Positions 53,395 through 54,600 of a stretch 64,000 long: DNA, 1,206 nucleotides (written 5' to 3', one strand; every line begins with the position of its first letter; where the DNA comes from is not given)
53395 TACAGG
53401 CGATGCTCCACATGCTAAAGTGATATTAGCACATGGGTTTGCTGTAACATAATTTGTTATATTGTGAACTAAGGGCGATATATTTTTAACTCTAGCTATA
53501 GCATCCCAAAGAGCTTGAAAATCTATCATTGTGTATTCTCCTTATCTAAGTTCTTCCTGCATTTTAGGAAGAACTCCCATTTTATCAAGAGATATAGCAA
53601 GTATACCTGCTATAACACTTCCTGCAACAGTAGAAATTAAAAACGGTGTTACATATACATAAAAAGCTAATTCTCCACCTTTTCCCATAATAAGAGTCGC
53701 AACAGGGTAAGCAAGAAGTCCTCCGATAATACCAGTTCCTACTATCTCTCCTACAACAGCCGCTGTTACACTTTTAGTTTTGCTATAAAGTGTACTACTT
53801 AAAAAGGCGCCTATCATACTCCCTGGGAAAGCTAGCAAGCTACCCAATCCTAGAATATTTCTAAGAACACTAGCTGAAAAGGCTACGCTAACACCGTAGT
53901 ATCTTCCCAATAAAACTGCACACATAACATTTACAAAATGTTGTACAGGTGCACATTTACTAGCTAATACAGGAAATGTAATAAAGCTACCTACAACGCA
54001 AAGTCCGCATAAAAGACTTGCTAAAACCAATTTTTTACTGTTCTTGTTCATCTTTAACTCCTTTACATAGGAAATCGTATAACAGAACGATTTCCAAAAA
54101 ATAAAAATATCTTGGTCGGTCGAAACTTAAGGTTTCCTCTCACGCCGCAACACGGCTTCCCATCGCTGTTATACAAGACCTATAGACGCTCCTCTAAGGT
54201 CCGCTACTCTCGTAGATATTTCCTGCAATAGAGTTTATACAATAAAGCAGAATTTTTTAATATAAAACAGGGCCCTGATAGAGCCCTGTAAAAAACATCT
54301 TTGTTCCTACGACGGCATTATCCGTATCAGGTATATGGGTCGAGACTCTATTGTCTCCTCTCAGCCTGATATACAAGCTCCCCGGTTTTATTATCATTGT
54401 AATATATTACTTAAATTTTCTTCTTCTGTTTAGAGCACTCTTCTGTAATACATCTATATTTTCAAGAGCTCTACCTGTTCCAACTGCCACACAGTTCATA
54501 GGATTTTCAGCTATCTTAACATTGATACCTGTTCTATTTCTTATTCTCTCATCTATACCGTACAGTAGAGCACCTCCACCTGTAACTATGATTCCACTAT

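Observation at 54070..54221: Candidate new riboswitch: rearranged TPP half-aptamer in tandem with a canonical TPP riboswitch ahead of thiW-thiM-thiE-thiD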

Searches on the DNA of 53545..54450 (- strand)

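Call 4: search_rna_families(source=window, start=54000, end=54450, threshold=evalue, max_evalue=10, show_alignments=6)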
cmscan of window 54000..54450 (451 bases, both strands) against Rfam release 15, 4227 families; matches with E-value up to 10: 6.
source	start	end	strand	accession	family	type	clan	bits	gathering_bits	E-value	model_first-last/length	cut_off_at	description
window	54287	54390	-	RF00059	TPP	Cis-reg; riboswitch;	-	61.6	54.3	8.4e-12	1-105/105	no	TPP riboswitch aptamer (THI element)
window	54035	54114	-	RF03794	MIR5298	Gene; miRNA;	-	20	70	1.4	1-80/80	no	MIR5298 microRNA precursor family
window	54398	54433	-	RF02289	TtnuCD13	Gene; snRNA; snoRNA; CD-box;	-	18.7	75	1.8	27-63/63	no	Tetrahymena snoRNA TtnuCD13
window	54052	54113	+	RF01814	rhtB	Gene; sRNA;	-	17.3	55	4.1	1-83/83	no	rhtB sRNA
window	54286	54310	-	RF00900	mir-255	Gene; miRNA;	-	15.1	50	9.5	1-59/59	no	mir-255 microRNA precursor family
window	54038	54145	+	RF00543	snopsi18S-1377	Gene; snRNA; snoRNA; HACA-box;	-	14.2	48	5.3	1-140/140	no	Small nucleolar RNA psi18S-1377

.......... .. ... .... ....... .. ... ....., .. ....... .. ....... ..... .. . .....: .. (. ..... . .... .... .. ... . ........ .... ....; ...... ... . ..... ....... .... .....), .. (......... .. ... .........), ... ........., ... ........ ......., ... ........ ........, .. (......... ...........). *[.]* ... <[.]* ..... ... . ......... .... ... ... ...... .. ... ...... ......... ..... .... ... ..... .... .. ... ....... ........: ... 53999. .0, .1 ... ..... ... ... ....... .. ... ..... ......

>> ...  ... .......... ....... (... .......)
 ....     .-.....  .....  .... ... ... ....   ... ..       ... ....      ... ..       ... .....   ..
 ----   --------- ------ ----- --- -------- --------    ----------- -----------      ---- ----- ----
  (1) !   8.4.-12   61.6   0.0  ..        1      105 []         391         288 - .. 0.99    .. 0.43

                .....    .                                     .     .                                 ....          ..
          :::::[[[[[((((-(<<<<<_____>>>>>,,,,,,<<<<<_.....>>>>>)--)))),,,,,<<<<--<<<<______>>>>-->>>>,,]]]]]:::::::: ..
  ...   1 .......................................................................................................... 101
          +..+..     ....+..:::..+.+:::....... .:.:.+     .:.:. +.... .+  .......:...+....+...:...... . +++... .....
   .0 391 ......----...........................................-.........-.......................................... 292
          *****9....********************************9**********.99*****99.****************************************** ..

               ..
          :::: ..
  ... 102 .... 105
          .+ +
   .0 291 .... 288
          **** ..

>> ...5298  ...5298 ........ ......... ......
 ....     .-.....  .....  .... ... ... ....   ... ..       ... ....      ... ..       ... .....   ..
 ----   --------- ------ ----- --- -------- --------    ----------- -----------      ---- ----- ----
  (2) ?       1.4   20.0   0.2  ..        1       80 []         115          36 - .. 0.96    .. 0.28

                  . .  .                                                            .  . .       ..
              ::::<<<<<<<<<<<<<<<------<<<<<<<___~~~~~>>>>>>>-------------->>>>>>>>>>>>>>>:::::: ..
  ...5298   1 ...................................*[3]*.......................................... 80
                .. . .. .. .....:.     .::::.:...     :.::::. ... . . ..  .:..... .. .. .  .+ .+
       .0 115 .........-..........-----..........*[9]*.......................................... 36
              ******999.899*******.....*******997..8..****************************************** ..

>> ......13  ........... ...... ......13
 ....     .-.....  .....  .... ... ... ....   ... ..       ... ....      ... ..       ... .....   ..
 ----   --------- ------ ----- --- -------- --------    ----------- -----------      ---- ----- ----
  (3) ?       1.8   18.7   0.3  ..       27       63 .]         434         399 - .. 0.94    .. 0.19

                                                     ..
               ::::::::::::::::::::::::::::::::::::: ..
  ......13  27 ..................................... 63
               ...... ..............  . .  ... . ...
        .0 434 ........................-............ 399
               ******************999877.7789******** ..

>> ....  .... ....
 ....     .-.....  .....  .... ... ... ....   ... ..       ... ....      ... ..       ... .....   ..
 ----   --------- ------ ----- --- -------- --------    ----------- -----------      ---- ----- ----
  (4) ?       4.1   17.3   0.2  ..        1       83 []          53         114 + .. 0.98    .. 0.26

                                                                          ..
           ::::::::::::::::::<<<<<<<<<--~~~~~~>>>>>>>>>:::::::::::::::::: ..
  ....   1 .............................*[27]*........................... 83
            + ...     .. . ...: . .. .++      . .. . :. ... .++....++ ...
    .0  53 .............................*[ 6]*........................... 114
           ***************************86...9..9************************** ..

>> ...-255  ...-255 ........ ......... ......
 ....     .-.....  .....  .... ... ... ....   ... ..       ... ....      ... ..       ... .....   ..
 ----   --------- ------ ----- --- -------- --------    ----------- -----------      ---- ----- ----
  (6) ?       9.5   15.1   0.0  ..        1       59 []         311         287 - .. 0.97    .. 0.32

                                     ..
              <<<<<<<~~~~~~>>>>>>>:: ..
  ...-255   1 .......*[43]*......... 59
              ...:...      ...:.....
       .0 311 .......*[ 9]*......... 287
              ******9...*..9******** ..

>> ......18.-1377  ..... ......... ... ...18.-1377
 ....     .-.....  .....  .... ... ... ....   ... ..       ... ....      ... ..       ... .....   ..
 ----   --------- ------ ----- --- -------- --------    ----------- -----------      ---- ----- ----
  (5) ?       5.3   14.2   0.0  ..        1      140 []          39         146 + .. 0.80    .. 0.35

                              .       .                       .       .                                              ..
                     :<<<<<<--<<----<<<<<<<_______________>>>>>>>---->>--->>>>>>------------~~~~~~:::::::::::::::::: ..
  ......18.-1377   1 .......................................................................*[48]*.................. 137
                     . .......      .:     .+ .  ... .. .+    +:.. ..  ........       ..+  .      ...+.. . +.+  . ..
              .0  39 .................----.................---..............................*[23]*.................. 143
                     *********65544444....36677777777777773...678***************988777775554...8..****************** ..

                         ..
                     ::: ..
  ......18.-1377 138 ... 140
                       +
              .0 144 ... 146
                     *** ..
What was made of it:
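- On TPP riboswitch (RF00059): No hit in 54105-54221 even at E <= 10 (call 4).
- No Rfam family matches at E <= 10 (call 4).
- Tried and rejected: "Permuted P4/P5": the sequences show no resemblance, and the TPP model finds nothing (call 4).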

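Call 36: search_rna_families(sources=[L005, L006, L008, L011, L012, L015, L017, L019, L022, L023, L024, L027, L028, L037, L039, L040, L041, L042, L043, L044], threshold=gathering)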
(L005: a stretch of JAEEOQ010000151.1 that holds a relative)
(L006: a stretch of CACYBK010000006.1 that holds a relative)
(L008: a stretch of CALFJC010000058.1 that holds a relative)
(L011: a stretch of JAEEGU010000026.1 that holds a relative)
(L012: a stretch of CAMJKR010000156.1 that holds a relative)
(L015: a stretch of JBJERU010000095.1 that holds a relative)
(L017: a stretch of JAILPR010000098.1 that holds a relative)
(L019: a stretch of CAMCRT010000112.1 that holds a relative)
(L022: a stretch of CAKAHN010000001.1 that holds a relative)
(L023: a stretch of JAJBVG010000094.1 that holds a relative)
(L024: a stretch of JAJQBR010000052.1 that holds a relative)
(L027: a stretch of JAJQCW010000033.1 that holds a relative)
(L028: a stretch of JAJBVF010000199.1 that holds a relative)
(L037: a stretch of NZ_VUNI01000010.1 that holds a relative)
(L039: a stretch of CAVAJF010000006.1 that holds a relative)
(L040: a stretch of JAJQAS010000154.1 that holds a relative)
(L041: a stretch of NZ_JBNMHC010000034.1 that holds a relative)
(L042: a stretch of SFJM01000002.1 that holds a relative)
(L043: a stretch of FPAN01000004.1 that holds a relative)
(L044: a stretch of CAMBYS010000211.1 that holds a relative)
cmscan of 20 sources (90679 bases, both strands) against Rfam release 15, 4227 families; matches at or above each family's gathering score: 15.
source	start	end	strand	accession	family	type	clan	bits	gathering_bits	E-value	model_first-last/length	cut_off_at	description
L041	3072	3273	+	RF00174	Cobalamin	Cis-reg; riboswitch;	CL00101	88.2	31.5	2.8e-20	1-189/189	no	Cobalamin riboswitch aptamer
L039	4218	4419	+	RF00174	Cobalamin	Cis-reg; riboswitch;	CL00101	87.4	31.5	4.6e-20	1-189/189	no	Cobalamin riboswitch aptamer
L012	2804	2877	-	RF00005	tRNA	Gene; tRNA;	CL00001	68.2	29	1.4e-12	1-71/71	no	tRNA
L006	191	299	+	RF00059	TPP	Cis-reg; riboswitch;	-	67.8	54.3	5.1e-11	1-105/105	no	TPP riboswitch aptamer (THI element)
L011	2335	2437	+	RF00059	TPP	Cis-reg; riboswitch;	-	67.1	54.3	7.6e-11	1-105/105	no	TPP riboswitch aptamer (THI element)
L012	2991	3062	-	RF00005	tRNA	Gene; tRNA;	CL00001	65.6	29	7.4e-12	1-71/71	no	tRNA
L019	2305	2413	+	RF00059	TPP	Cis-reg; riboswitch;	-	64.6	54.3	3.1e-10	1-105/105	no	TPP riboswitch aptamer (THI element)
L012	2453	2534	-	RF00005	tRNA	Gene; tRNA;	CL00001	64.5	29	1.5e-11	1-71/71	no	tRNA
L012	2909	2981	-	RF00005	tRNA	Gene; tRNA;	CL00001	64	29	2e-11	1-71/71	no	tRNA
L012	105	210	+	RF00059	TPP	Cis-reg; riboswitch;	-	63.8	54.3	4.9e-10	1-105/105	no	TPP riboswitch aptamer (THI element)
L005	2317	2426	+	RF00059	TPP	Cis-reg; riboswitch;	-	63.5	54.3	5.8e-10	1-105/105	no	TPP riboswitch aptamer (THI element)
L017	985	1092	+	RF00059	TPP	Cis-reg; riboswitch;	-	63.5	54.3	5.7e-10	1-105/105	no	TPP riboswitch aptamer (THI element)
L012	2711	2785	-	RF00005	tRNA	Gene; tRNA;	CL00001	61.6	29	9e-11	1-71/71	no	tRNA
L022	2286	2390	+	RF00059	TPP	Cis-reg; riboswitch;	-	59.1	54.3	6.8e-09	1-105/105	no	TPP riboswitch aptamer (THI element)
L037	2273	2380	+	RF00059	TPP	Cis-reg; riboswitch;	-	55.4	54.3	5.7e-08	1-105/105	no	TPP riboswitch aptamer (THI element)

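Call 37: search_rna_families(sources=[L048, L051, L054, L055, L056, L058, L059, L061, L062, L065, L066, L067, L068, L069, L070, L071, L072, L076, L077, L078], threshold=gathering)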
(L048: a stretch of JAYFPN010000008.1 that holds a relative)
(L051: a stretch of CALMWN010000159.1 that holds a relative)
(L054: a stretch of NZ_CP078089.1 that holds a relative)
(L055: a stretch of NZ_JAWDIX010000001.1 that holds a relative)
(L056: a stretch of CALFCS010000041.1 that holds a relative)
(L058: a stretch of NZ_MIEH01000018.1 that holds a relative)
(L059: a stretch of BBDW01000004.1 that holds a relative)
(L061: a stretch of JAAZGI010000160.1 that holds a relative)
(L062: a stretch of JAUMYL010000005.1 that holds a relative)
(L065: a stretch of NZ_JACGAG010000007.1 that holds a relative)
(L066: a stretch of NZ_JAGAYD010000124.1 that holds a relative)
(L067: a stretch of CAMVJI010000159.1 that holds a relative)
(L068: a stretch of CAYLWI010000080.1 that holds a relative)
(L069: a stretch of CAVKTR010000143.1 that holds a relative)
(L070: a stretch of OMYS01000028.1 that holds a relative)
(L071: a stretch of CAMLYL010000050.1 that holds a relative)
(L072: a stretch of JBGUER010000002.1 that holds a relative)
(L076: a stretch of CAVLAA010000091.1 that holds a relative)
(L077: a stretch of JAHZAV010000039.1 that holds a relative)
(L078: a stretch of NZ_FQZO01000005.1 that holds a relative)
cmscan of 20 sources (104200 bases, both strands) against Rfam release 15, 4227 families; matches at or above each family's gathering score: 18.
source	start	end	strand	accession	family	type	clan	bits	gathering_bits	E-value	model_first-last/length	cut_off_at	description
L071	2189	2352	+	RF01699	Clostridiales-1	Gene; sRNA;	-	126.9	48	2e-28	1-166/166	no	Clostridiales-1 RNA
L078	2252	2364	+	RF00059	TPP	Cis-reg; riboswitch;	-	71.2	54.3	8.3e-12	1-105/105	no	TPP riboswitch aptamer (THI element)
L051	2330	2437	+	RF00059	TPP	Cis-reg; riboswitch;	-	67.3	54.3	7.5e-11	1-105/105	no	TPP riboswitch aptamer (THI element)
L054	2166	2266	+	RF00059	TPP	Cis-reg; riboswitch;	-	66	54.3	1.6e-10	1-105/105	no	TPP riboswitch aptamer (THI element)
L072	2318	2426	+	RF00059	TPP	Cis-reg; riboswitch;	-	65.3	54.3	2.3e-10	1-105/105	no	TPP riboswitch aptamer (THI element)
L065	1687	1800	+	RF00059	TPP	Cis-reg; riboswitch;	-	65.1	54.3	2.7e-10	1-105/105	no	TPP riboswitch aptamer (THI element)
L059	2283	2396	+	RF00059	TPP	Cis-reg; riboswitch;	-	65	54.3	2.8e-10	1-105/105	no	TPP riboswitch aptamer (THI element)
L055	2263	2370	+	RF00059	TPP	Cis-reg; riboswitch;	-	64.6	54.3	3.5e-10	1-105/105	no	TPP riboswitch aptamer (THI element)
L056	2250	2360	+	RF00059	TPP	Cis-reg; riboswitch;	-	62.6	54.3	1.1e-09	1-105/105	no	TPP riboswitch aptamer (THI element)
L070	2277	2381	+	RF00059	TPP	Cis-reg; riboswitch;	-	61.9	54.3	1.7e-09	1-105/105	no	TPP riboswitch aptamer (THI element)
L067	58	159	+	RF00059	TPP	Cis-reg; riboswitch;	-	60.4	54.3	3.8e-09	1-105/105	no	TPP riboswitch aptamer (THI element)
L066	666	767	+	RF00059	TPP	Cis-reg; riboswitch;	-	59.8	54.3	5.3e-09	1-105/105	no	TPP riboswitch aptamer (THI element)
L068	638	748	+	RF00059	TPP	Cis-reg; riboswitch;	-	59.5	54.3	6.3e-09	1-105/105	no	TPP riboswitch aptamer (THI element)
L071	563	673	+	RF00059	TPP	Cis-reg; riboswitch;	-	58.4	54.3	1.1e-08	1-105/105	no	TPP riboswitch aptamer (THI element)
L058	2254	2369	+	RF00059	TPP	Cis-reg; riboswitch;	-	57.6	54.3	1.8e-08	1-105/105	no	TPP riboswitch aptamer (THI element)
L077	2231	2336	+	RF00059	TPP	Cis-reg; riboswitch;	-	56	54.3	4.5e-08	1-105/105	no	TPP riboswitch aptamer (THI element)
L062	1395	1503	+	RF00059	TPP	Cis-reg; riboswitch;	-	54.8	54.3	9.2e-08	1-105/105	no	TPP riboswitch aptamer (THI element)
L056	4147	4192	-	RF00005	tRNA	Gene; tRNA;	CL00001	35.2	29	0.0019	27-71/71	5'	tRNA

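Call 38: search_rna_families(source=L023, start=2150, end=2520, threshold=evalue, max_evalue=10, show_alignments=2)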
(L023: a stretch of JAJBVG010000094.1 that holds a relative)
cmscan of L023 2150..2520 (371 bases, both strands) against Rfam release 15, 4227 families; matches with E-value up to 10: 0.
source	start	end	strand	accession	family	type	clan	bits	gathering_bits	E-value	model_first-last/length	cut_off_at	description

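Call 57: search_rna_families(sources=[L014, L016, L020, L021, L031, L049, L050, L087, L091, L115, L129, L132, L153, L155, L166, L169, L183, L186, L190, L191], threshold=gathering)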
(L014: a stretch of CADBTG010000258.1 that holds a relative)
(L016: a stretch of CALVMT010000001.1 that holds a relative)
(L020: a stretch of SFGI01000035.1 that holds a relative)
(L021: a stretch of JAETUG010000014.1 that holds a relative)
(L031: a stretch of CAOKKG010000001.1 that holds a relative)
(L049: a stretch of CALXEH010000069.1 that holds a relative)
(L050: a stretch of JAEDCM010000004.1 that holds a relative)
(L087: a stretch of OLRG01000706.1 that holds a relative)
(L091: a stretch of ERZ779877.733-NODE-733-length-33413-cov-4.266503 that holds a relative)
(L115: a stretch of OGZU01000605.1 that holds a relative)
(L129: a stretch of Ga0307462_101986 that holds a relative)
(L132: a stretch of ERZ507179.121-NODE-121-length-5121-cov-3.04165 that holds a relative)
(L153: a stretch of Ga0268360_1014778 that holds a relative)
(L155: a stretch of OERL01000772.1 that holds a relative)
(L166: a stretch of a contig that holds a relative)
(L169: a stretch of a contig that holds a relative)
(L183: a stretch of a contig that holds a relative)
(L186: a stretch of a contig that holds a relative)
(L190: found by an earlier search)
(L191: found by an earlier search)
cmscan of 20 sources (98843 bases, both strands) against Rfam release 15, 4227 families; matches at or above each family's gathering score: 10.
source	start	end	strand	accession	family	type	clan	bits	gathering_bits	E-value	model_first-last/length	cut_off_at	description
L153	1624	1730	-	RF00059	TPP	Cis-reg; riboswitch;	-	66.2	54.3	1.4e-10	1-105/105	no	TPP riboswitch aptamer (THI element)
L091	1122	1229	-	RF00059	TPP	Cis-reg; riboswitch;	-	65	54.3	2.6e-10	1-105/105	no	TPP riboswitch aptamer (THI element)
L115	7079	7187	+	RF00059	TPP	Cis-reg; riboswitch;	-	64.5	54.3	3.6e-10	1-105/105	no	TPP riboswitch aptamer (THI element)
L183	2487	2593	-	RF00059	TPP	Cis-reg; riboswitch;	-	64.1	54.3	4.4e-10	1-105/105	no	TPP riboswitch aptamer (THI element)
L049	2121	2221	+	RF00059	TPP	Cis-reg; riboswitch;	-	63.3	54.3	6.8e-10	1-105/105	no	TPP riboswitch aptamer (THI element)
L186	514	622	-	RF00059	TPP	Cis-reg; riboswitch;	-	62.4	54.3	1.2e-09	1-105/105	no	TPP riboswitch aptamer (THI element)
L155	3607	3717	+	RF00059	TPP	Cis-reg; riboswitch;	-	60.8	54.3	2.9e-09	1-105/105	no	TPP riboswitch aptamer (THI element)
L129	11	89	-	RF00059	TPP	Cis-reg; riboswitch;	-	57.7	54.3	1.6e-08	10-89/105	no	TPP riboswitch aptamer (THI element)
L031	1278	1383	-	RF00059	TPP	Cis-reg; riboswitch;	-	55.6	54.3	5.3e-08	1-105/105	no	TPP riboswitch aptamer (THI element)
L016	1224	1330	-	RF00059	TPP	Cis-reg; riboswitch;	-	54.3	54.3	1.1e-07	1-105/105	no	TPP riboswitch aptamer (THI element)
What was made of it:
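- On TPP riboswitch (RF00059): No TPP hit falls on the element in 20 homologous loci (call 57).
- Closest known: TPP riboswitch. Different: It is not detected by RF00059 even at E <= 10 (calls 4, 57).
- No TPP hit falls on the element in 20 relatives (call 57). In L155 and L129 the TPP switch sits after thiW (call 57). Stand-alone copies control whole salvage operons, where end-product feedback would be expected (call 57). It works as a unit without a TPP riboswitch in at least 10 loci (call 57).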

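Call 65: build_rna_model(alignment_id=A2, structure=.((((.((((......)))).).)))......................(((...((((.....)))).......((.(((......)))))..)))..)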
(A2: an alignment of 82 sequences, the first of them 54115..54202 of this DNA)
Model R1 built from alignment A2 (82 sequences, 98 columns); structure: as given.
model positions 90; base pairs 20; branch points 2; effective number of sequences 1.4; information 0.634 bits per position. Calibrated on 0.2 Mb of random sequence (short: E-values are rough).
structure used (alignment columns):
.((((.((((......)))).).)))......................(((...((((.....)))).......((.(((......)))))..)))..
